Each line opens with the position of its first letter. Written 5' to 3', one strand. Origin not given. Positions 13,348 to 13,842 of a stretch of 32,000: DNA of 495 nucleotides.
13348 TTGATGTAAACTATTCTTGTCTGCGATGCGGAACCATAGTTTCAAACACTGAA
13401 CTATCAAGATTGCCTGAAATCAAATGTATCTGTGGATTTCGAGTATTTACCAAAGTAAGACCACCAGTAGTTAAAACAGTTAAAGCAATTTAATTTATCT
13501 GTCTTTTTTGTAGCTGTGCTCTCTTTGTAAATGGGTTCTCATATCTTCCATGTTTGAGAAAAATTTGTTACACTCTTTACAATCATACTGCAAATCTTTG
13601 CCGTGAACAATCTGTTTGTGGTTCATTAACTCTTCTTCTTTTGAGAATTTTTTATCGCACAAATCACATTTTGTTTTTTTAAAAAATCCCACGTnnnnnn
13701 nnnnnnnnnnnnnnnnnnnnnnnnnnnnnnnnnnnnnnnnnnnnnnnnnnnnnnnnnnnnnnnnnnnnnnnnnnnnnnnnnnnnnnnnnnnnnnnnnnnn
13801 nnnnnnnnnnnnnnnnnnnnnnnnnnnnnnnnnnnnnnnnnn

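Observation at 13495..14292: Co-directional trio of tiny putative nucleic-acid-binding proteins: RHH-like (40 aa), triple zinc-ribbon repeat (137 aa), tandem classical C2H2 fingers (65 aa)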

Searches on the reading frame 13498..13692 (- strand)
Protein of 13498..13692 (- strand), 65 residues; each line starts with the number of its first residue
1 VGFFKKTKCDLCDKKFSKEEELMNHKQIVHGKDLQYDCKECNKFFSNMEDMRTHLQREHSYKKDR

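Call 3: search_protein_families(library=pfam, proteins=[window:13498-13692:-], max_evalue=1)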
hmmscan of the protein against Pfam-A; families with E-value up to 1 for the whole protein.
seq(65 aa): 38 families (the best 25 are shown)
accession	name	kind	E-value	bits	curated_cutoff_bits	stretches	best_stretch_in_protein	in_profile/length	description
PF00096.32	zf-C2H2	-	2.6e-10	40.6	25.2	2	36-59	1-23/23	Zinc finger, C2H2 type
PF12171.14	zf-C2H2_jaz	-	3.4e-09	37.1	22.6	2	35-55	1-21/27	Zinc-finger double-stranded RNA-binding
PF13894.12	zf-C2H2_4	-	1.4e-08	35.1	27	2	8-30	2-24/24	C2H2-type zinc finger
PF13912.12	zf-C2H2_6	-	5.5e-08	33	25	2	7-26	2-21/27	C2H2-type zinc finger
PF12874.13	zf-met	-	9.4e-07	29.4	21.2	2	36-56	1-21/25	Zinc-finger of C2H2 type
PF18366.7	zf_ZIC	-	4.4e-05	23.9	26.3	1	38-59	21-42/46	Zic proteins zinc finger domain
PF23107.1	Zf-C2H2_ZNF451_C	-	9.8e-05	23.3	30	1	34-64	1-31/59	Two consecutive Zinc fingers C2H2 type, ZNF451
PF04780.17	DUF629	-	0.00047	19.3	23.1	2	36-61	57-82/465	Protein of unknown function (DUF629)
PF13465.12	zf-H2C2_2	-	0.00095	19.9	40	1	21-45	1-24/26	Zinc-finger double domain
PF18868.7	zf-C2H2_3rep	-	0.0012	20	30.8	1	8-60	34-86/126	Zinc finger C2H2-type, 3 repeats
PF02945.21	Endonuclease_7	-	0.0018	18.5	23.6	1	5-62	22-80/82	Recombination endonuclease VII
PF23108.1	Zf-C2H2_ZNF451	-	0.0019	18.4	29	2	7-30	34-57/57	Two consecutive Zinc fingers C2H2 type, ZNF451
PF21816.3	Zap1_zf1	-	0.0022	18.1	27.2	1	39-59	6-26/27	Zap1, C2H2 zinc finger 1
PF22995.2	C2CH-3rd_BIRD-IDD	-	0.0032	17.6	27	1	35-55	1-21/25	BIRD-IDD transcription factor, third C2HC zinc finger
PF16622.11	zf-C2H2_11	-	0.0044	17.1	27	1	8-30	6-28/29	zinc-finger C2H2-type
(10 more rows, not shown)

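Call 4: search_protein_families(library=ncbifam, proteins=[window:13498-13692:-], max_evalue=1)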
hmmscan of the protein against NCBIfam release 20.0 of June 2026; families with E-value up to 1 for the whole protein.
seq(65 aa): 4 families
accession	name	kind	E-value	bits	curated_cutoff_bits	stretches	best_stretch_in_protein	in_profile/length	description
NF053656.1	redoxin_TUGYCR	domain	0.061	13.2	100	0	37-60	38-61/146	TUGYCR motif thioredoxin fold (seleno)protein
TIGR02605.1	CxxC_CxxC_SSSS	subfamily_domain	0.13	12.4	31.3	1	35-53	5-23/52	FmdB family zinc ribbon protein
NF048019.1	IS256_Zn_var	equivalog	0.21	10.8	150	1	28-61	12-45/304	IS256 family transposase, variant Zn-binding type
NF001753.0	PRK00481.1-3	subfamily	0.48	9.3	243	0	3-43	119-157/252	NAD-dependent protein deacylase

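Call 13: find_homologous_proteins(query=window:13498-13692:-)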
Query seq(65 aa) (65 aa): 298 proteins with E <= 0.001 among 299 candidates; the best 120 are listed.
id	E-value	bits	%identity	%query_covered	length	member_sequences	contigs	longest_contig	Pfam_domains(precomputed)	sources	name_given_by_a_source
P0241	5.8e-34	132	91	100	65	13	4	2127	PF13894.13,PF00096.33,PF12171.15,PF12874.14,PF13912.13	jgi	-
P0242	6.5e-34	132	94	100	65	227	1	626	PF13894.13,PF00096.33,PF12171.15,PF12874.14,PF13912.13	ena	-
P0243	6.7e-34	132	92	100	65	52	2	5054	PF13894.13,PF13465.13,PF18366.8,PF00096.33,PF12171.15,PF12874.14,PF13912.13,PF23107.2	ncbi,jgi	-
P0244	2.1e-33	131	89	100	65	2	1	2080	PF13894.13,PF13465.13,PF00096.33,PF12171.15,PF12874.14,PF13912.13,PF23107.2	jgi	-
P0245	4.4e-33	130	88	100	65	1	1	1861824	PF13894.13,PF00096.33,PF12171.15,PF12874.14,PF13912.13,PF23107.2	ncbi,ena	-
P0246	5.6e-33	129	89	88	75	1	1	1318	PF13894.13,PF13465.13,PF00096.33,PF12171.15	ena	-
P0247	6.7e-33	129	89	100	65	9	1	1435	PF13894.13,PF13465.13,PF18366.8,PF00096.33,PF12171.15,PF13912.13,PF23107.2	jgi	-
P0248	7.2e-33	129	91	100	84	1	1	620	PF13894.13,PF00096.33,PF12171.15,PF12874.14,PF13912.13,PF23107.2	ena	-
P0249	1.1e-32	128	91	100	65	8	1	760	PF13894.13,PF00096.33,PF12171.15,PF12874.14,PF23107.2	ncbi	-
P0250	1.2e-32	128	88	100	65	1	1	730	PF00096.33,PF12171.15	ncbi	-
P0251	1.2e-32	128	90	97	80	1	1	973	PF13894.13,PF00096.33,PF12171.15,PF12874.14,PF13912.13,PF23107.2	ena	-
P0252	1.6e-32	128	88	100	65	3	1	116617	PF13894.13,PF13465.13,PF00096.33,PF12171.15,PF13912.13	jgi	-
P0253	1.6e-32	128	85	100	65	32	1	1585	PF13894.13,PF00096.33,PF12171.15,PF12874.14,PF13912.13,PF23107.2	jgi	-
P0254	1.6e-32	128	88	100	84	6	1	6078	PF13894.13,PF00096.33,PF12171.15,PF12874.14,PF13912.13,PF23107.2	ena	-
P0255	2.3e-32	127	85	100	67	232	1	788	PF13894.13,PF00096.33,PF12171.15,PF12874.14,PF13912.13,PF23107.2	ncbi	-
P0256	2.3e-32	127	88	100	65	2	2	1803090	PF13894.13,PF18366.8,PF00096.33,PF12171.15,PF23107.2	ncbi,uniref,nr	ncbi:C2H2-type zinc finger protein [Nitrosopumilus adriaticus]|uniref:C2H2 Zn finger protein n=1 Tax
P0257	2.5e-32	127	88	100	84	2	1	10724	PF13894.13,PF00096.33,PF12171.15,PF12874.14,PF23107.2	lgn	-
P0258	2.5e-32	127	90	97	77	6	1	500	PF13894.13,PF00096.33,PF12171.15,PF12874.14,PF13912.13,PF23107.2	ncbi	-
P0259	3.2e-32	127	85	100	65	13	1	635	PF13894.13,PF00096.33,PF12171.15,PF12874.14,PF13912.13,PF23107.2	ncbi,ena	-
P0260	4.3e-32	126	86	100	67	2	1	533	PF13894.13,PF13465.13,PF00096.33,PF12171.15,PF12874.14,PF13912.13,PF23107.2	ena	-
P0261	4.5e-32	126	88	100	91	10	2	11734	PF13894.13,PF18366.8,PF00096.33,PF12171.15,PF12874.14,PF13912.13,PF23107.2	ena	-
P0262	5.2e-32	126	88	100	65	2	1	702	PF13894.13,PF00096.33,PF12171.15,PF12874.14,PF23107.2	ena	-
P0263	6.3e-32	126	88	100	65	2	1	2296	PF13894.13,PF18366.8,PF00096.33,PF12171.15,PF22995.3,PF13912.13,PF23107.2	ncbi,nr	ncbi:MAG: hypothetical protein HKP31_00775 [Nitrosopumilus sp.]|nr:hypothetical protein [Nitrosopumi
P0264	8.6e-32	125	88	100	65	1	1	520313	PF13894.13,PF18366.8,PF04780.18,PF00096.33,PF12171.15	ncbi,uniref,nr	ncbi:hypothetical protein C6990_02250 [Nitrosopumilus sp. b3]|uniref:C2H2-type zinc finger protein n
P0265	9.1e-32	125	88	100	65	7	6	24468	PF13894.13,PF00096.33,PF12171.15,PF12874.14,PF13912.13,PF23107.2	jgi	-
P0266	9.2e-32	125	90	97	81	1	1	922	PF13894.13,PF13465.13,PF00096.33,PF12171.15,PF12874.14,PF13912.13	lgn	-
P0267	1.1e-31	125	86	100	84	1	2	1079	PF13894.13,PF00096.33,PF12171.15,PF12874.14,PF23107.2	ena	-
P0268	1.2e-31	125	86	100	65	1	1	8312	PF13894.13,PF18366.8,PF00096.33,PF12171.15,PF23107.2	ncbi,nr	ncbi:MAG: hypothetical protein KJN83_00380 [Nitrosopumilus sp.]|nr:hypothetical protein [Nitrosopumi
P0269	1.4e-31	125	89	100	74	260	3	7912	PF13894.13,PF13465.13,PF00096.33,PF12171.15,PF12874.14,PF13912.13,PF23107.2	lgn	-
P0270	2.2e-31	124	88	100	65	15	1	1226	PF13894.13,PF00096.33,PF12171.15,PF12874.14,PF13912.13,PF23107.2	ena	-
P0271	2.5e-31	124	84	98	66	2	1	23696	PF13894.13,PF18366.8,PF00096.33,PF12171.15,PF12874.14,PF13912.13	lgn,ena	-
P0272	2.9e-31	124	89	100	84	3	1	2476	PF13894.13,PF00096.33,PF12171.15,PF12874.14,PF23107.2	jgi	-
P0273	5.7e-31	123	85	100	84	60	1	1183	PF13894.13,PF00096.33,PF12171.15,PF12874.14,PF13912.13,PF23107.2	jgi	jgi:uncharacterized Zn-finger protein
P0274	6.3e-31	123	83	100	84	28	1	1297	PF13894.13,PF00096.33,PF12171.15,PF12874.14,PF13912.13,PF23107.2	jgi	-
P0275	6.7e-31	123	85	100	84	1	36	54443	PF13894.13,PF18366.8,PF00096.33,PF12171.15,PF12874.14,PF13912.13,PF23107.2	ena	-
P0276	6.7e-31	123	85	100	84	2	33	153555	PF13894.13,PF18366.8,PF00096.33,PF12171.15,PF12874.14,PF13912.13,PF23107.2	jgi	-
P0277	7.2e-31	123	86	100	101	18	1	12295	PF13894.13,PF00096.33,PF12171.15,PF12874.14,PF13912.13,PF23107.2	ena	-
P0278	1.3e-30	122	86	100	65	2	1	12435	PF13894.13,PF13465.13,PF18366.8,PF04780.18,PF00096.33,PF12171.15,PF23108.2,PF12874.14,PF13912.13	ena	-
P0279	1.8e-30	121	83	100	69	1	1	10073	PF13894.13,PF00096.33,PF12171.15,PF12874.14,PF23107.2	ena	-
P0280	2.2e-30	121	83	100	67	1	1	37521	PF13894.13,PF18366.8,PF04780.18,PF00096.33,PF12171.15,PF23107.2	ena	-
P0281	2.9e-30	121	85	100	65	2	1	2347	PF02892.22,PF13894.13,PF18366.8,PF04780.18,PF00096.33,PF12171.15,PF12874.14,PF23107.2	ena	-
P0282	3.2e-30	121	84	97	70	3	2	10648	PF13894.13,PF00096.33,PF12171.15,PF12874.14,PF13912.13,PF23107.2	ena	-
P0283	3.5e-30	120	85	100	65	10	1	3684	PF13894.13,PF00096.33,PF12171.15,PF13912.13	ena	-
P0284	4.5e-30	120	83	100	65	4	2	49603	PF13894.13,PF00096.33,PF12171.15,PF23107.2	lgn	-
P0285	4.8e-30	120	86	100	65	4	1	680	PF02892.22,PF13894.13,PF18366.8,PF04780.18,PF00096.33,PF12171.15,PF23108.2,PF23107.2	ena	-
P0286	5.6e-30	120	83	100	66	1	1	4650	PF13894.13,PF18366.8,PF04780.18,PF00096.33,PF12171.15,PF12874.14,PF13912.13,PF23107.2,PF21816.4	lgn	-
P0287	5.9e-30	120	83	100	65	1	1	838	PF13894.13,PF00096.33,PF13912.13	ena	-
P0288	6.1e-30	120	85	100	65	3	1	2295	PF13894.13,PF00096.33,PF12171.15,PF12874.14,PF22995.3,PF13912.13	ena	-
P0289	7.7e-30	119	80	100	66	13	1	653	PF13894.13,PF18366.8,PF00096.33,PF12171.15,PF13912.13,PF23107.2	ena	-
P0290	9.5e-30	119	83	100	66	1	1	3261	PF13894.13,PF00096.33,PF12171.15,PF12874.14,PF13912.13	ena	-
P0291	1.1e-29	119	80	100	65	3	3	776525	PF13894.13,PF00096.33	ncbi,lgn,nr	ncbi:MAG: hypothetical protein K5793_09385 [Nitrosarchaeum sp.]|nr:hypothetical protein [Nitrosarcha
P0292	1.4e-29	119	83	100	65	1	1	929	PF13894.13,PF00096.33,PF12171.15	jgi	-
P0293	1.9e-29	118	78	100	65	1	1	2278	PF13894.13,PF00096.33,PF12171.15,PF13912.13,PF23107.2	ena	-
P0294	2.1e-29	118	83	100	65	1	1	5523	PF13894.13,PF00096.33,PF12171.15,PF12874.14,PF13912.13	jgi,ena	jgi:KRAB domain-containing zinc finger protein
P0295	2.1e-29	118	82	100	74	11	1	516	PF13894.13,PF18366.8,PF04780.18,PF00096.33,PF12171.15,PF12874.14,PF13912.13,PF23107.2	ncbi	-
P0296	2.9e-29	118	82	100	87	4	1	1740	PF13894.13,PF00096.33,PF12171.15,PF12874.14,PF13912.13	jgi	jgi:KRAB domain-containing zinc finger protein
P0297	3.5e-29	117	83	97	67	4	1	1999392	PF13894.13,PF00096.33,PF12171.15,PF12874.14,PF13912.13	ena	-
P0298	5.2e-29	117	85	100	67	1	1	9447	PF13894.13,PF13465.13,PF00096.33,PF12171.15,PF13912.13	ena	-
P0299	6.0e-29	117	83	100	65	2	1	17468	PF13894.13,PF13465.13,PF18366.8,PF00096.33,PF12171.15,PF12874.14,PF22995.3,PF13912.13,PF23107.2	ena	-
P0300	6.2e-29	117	83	100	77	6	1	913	PF13894.13,PF00096.33,PF12171.15,PF12874.14,PF13912.13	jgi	-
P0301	6.4e-29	116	84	97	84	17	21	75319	PF13894.13,PF00096.33,PF12171.15,PF13912.13,PF23107.2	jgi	-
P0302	7.9e-29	116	82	100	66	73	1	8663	PF13894.13,PF00096.33,PF13912.13,PF23107.2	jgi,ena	-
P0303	9.5e-29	116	80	100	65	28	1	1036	PF13894.13,PF18366.8,PF00096.33,PF12171.15,PF12874.14,PF13912.13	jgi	-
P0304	1.6e-28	115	80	100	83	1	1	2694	PF13894.13,PF00096.33,PF13912.13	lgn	-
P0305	1.6e-28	115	96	85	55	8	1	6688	PF13894.13,PF18366.8,PF00096.33,PF12171.15,PF12874.14,PF13912.13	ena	-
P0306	2.2e-28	115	83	100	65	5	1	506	PF13894.13,PF13465.13,PF00096.33,PF13912.13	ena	-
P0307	2.3e-28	115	81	97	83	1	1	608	PF13894.13,PF00096.33,PF12171.15,PF12874.14,PF13912.13,PF23107.2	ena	-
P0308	2.4e-28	115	78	100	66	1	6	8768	PF13894.13,PF00096.33,PF12171.15,PF12874.14,PF13912.13,PF23107.2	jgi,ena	-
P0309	2.8e-28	114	82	100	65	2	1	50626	PF13894.13,PF04780.18,PF00096.33,PF12171.15,PF12874.14,PF23107.2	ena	-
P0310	3.1e-28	114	85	100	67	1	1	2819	PF18439.8,PF13894.13,PF13465.13,PF00096.33,PF13912.13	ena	-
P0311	3.1e-28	114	77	100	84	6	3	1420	PF13894.13,PF18366.8,PF00096.33,PF12171.15,PF13912.13,PF23107.2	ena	-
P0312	3.2e-28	114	78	100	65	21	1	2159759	PF13894.13,PF00096.33,PF13912.13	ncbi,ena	-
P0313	3.2e-28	114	83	100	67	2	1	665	PF13894.13,PF13465.13,PF00096.33,PF12171.15,PF13912.13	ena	-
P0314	3.4e-28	114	82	100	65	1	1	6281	PF13894.13,PF13465.13,PF18366.8,PF00096.33,PF12171.15,PF13912.13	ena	-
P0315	3.5e-28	114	83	100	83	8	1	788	PF13894.13,PF00096.33,PF12171.15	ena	-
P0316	3.7e-28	114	83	97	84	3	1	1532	PF13894.13,PF18366.8,PF00096.33,PF12171.15,PF12874.14,PF13912.13,PF23107.2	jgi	-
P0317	4.1e-28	114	77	100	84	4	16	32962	PF13894.13,PF00096.33,PF12171.15,PF13912.13,PF23107.2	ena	-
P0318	4.3e-28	114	86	97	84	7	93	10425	PF13894.13,PF13465.13,PF18366.8,PF00096.33,PF12171.15,PF13912.13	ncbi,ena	-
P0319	4.9e-28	114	84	97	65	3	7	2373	PF13894.13,PF13465.13,PF00096.33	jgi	jgi:KRAB domain-containing zinc finger protein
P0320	5.0e-28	114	83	100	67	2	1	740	PF18439.8,PF13894.13,PF13465.13,PF00096.33,PF12171.15,PF13912.13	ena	-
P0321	5.1e-28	114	85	100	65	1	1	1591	PF18439.8,PF13894.13,PF00096.33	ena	-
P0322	5.2e-28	114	85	100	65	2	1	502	PF13894.13,PF13465.13,PF00096.33,PF12171.15,PF13912.13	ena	-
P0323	5.2e-28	114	82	100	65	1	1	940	PF13894.13,PF18366.8,PF00096.33,PF12171.15,PF13912.13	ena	-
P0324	5.3e-28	114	83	100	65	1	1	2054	PF18439.8,PF13894.13,PF13465.13,PF00096.33,PF12171.15,PF12874.14,PF22995.3,PF13912.13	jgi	jgi:DNA-directed RNA polymerase subunit RPC12/RpoP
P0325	5.6e-28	113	82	100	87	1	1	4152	PF13894.13,PF00096.33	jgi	jgi:KRAB domain-containing zinc finger protein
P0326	5.7e-28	113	80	100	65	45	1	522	PF13894.13,PF00096.33,PF12171.15,PF13912.13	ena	-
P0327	6.0e-28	113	82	100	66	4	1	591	PF13894.13,PF18366.8,PF00096.33,PF12171.15,PF12874.14,PF13912.13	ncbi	-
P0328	6.1e-28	113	80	100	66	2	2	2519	PF13894.13,PF00096.33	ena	-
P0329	6.8e-28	113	83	100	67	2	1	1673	PF13894.13,PF18366.8,PF04780.18,PF18868.8,PF00096.33,PF12171.15,PF23108.2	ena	-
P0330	7.2e-28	113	85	100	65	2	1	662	PF18439.8,PF13894.13,PF13465.13,PF00096.33,PF12171.15,PF13912.13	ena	-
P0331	7.4e-28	113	83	100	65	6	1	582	PF13894.13,PF13465.13,PF00096.33,PF12171.15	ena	-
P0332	7.8e-28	113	83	100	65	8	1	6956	PF18439.8,PF13894.13,PF00096.33,PF12171.15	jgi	jgi:DNA-directed RNA polymerase subunit RPC12/RpoP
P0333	9.2e-28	113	76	97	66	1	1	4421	PF13894.13,PF18366.8,PF00096.33,PF12171.15,PF12874.14,PF22995.3,PF13912.13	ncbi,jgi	-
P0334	9.5e-28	113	80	100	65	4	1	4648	PF13894.13,PF13465.13,PF00096.33,PF12171.15,PF12874.14,PF13912.13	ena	-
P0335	1.0e-27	113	84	97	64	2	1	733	PF13894.13,PF13465.13,PF23223.2,PF00096.33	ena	-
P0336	1.1e-27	113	82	100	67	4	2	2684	PF13894.13,PF13465.13,PF00096.33,PF12171.15,PF12874.14,PF13912.13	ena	-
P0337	1.1e-27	113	83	100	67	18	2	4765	PF13894.13,PF13465.13,PF00096.33,PF12171.15,PF13912.13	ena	-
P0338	1.2e-27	112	85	100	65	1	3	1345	PF18439.8,PF13894.13,PF13465.13,PF00096.33,PF12171.15,PF13912.13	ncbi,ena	-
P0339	1.2e-27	112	82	100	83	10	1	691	PF13894.13,PF00096.33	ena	-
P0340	1.5e-27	112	77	100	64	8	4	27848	PF13894.13,PF23223.2,PF00096.33,PF12171.15,PF23108.2,PF12874.14,PF13912.13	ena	-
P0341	1.6e-27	112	83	100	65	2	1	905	PF13894.13,PF18366.8,PF00096.33,PF12171.15,PF13912.13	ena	-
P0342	1.7e-27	112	78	100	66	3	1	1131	PF13894.13,PF00096.33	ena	-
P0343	1.8e-27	112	82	100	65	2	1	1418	PF13894.13,PF13465.13,PF00096.33,PF13912.13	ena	-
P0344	1.9e-27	112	82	100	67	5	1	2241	PF13894.13,PF13465.13,PF18868.8,PF00096.33,PF12171.15,PF12874.14,PF13912.13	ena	-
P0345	1.9e-27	112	83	100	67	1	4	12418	PF18439.8,PF13894.13,PF13465.13,PF00096.33,PF12171.15,PF13912.13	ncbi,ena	-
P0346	2.0e-27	112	83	100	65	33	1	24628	PF13894.13,PF13465.13,PF00096.33,PF12171.15,PF13912.13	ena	-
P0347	2.4e-27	111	82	100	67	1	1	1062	PF13894.13,PF13465.13,PF00096.33,PF12171.15,PF13912.13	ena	-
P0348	2.5e-27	111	82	95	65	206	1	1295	PF13894.13,PF00096.33,PF12171.15,PF12874.14,PF13912.13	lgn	-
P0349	3.0e-27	111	83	100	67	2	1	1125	PF13894.13,PF13465.13,PF00096.33,PF12171.15,PF13912.13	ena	-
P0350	3.9e-27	111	82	100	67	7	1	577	PF13894.13,PF13465.13,PF00096.33,PF12171.15,PF13912.13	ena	-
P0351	4.1e-27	111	80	100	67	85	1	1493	PF13894.13,PF13465.13,PF00096.33,PF12171.15,PF13912.13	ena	-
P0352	5.4e-27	110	78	100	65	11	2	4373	PF13894.13,PF00096.33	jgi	jgi:KRAB domain-containing zinc finger protein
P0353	5.4e-27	110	78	100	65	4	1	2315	PF13894.13,PF13465.13,PF04780.18,PF00096.33,PF12171.15,PF13912.13,PF23225.2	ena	-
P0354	5.5e-27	110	83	100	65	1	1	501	PF18439.8,PF13894.13,PF13465.13,PF00096.33,PF12171.15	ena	-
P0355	5.5e-27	110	80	100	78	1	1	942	PF13894.13,PF18366.8,PF00096.33,PF12171.15,PF13912.13,PF23107.2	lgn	-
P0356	6.1e-27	110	80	100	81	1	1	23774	PF13894.13,PF00096.33,PF12171.15,PF13912.13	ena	-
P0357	6.2e-27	110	80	100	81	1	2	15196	PF13894.13,PF18366.8,PF00096.33,PF12171.15,PF13912.13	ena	-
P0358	6.4e-27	110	80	100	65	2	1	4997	PF13894.13,PF13465.13,PF04780.18,PF00096.33,PF12171.15,PF13912.13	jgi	-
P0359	7.9e-27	110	80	100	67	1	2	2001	PF18439.8,PF13894.13,PF13465.13,PF00096.33,PF12171.15,PF13912.13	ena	-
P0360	8.7e-27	110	78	100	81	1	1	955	PF13894.13,PF18366.8,PF00096.33,PF12171.15,PF13912.13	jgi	-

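Call 37: search_protein_families(library=phrogs, proteins=[window:13498-13692:-], max_evalue=5)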
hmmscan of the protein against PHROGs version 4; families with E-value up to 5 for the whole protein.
seq(65 aa): 21 families
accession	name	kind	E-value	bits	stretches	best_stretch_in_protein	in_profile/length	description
phrog_19515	-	unknown function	0.0004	21.8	1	4-51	34-82/117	-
phrog_7649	-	unknown function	0.0033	18.4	1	15-58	136-180/193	-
phrog_6283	-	unknown function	0.0045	18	1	34-60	9-35/56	-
phrog_2633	-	DNA, RNA and nucleotide metabolism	0.0067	17.6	1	6-62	82-136/142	endonuclease VII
phrog_26359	-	unknown function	0.01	16.8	1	31-61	109-139/189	-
phrog_11053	-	unknown function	0.02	15.3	1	5-64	82-140/209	-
phrog_30309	-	unknown function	0.028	15.8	1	9-27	6-24/48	-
phrog_11058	-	unknown function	0.034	14.5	1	8-27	15-34/239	-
phrog_2419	-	unknown function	0.045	15.2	1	27-59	10-40/67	-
phrog_30211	-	unknown function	0.052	14.9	1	18-65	17-65/90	-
phrog_1985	-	DNA, RNA and nucleotide metabolism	0.06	14.3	1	29-54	106-131/184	HNH endonuclease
phrog_9414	-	unknown function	0.069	14.2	1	2-57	2-48/71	-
phrog_1520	-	unknown function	0.073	14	1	5-40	2-37/53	-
phrog_11679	-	unknown function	0.13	13.3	2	7-25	5-23/78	-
phrog_10675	-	unknown function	0.16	13.2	1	6-31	31-56/98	-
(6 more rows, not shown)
